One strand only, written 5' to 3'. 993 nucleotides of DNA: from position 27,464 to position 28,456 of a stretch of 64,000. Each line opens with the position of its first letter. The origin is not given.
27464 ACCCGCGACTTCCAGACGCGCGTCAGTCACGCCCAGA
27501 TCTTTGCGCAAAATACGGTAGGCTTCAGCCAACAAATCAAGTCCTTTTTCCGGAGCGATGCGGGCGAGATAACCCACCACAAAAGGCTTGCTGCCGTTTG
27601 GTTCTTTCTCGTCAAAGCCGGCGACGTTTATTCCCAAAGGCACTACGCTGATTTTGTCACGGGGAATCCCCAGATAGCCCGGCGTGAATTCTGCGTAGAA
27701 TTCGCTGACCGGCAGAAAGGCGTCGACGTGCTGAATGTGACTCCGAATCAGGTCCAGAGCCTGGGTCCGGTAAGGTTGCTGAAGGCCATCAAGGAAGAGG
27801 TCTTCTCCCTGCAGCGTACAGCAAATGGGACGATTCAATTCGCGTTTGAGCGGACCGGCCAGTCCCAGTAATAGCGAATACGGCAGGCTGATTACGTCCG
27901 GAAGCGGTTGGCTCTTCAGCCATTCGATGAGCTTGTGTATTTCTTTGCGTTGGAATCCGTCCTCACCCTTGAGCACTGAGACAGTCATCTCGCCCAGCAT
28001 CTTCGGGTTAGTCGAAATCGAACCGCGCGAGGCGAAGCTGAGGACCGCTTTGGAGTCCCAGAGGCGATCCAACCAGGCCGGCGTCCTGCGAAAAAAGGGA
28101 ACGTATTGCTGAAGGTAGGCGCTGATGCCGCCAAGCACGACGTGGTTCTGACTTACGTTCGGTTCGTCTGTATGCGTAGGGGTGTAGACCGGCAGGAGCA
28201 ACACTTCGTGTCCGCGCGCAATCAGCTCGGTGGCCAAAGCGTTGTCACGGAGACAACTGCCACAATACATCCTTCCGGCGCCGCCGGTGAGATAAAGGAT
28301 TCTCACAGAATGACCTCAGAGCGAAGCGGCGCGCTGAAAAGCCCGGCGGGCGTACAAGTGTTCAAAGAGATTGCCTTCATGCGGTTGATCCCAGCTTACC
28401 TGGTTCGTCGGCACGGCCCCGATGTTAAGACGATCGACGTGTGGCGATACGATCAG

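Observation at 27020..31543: LuxC-like reductase plus LuxE/PaaK-like adenylating enzyme plus thioesterase plus GT4, without luciferase: candidate fatty-aldehyde/glycolipid module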

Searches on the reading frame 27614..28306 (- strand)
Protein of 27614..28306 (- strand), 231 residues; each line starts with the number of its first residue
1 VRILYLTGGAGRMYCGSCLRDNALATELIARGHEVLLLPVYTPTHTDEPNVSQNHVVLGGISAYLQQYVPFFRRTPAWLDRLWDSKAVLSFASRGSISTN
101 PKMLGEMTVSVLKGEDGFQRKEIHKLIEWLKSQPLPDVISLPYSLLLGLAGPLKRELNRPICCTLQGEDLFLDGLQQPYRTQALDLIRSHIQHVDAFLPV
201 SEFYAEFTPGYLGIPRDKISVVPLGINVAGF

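Call 65: search_dna_similar(query=window:27614-28306:-, collection=plasmids, mode=protein, max_evalue=0.001, max_rows=20)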
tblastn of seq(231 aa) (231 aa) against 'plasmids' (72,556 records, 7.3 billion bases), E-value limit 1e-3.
No match.
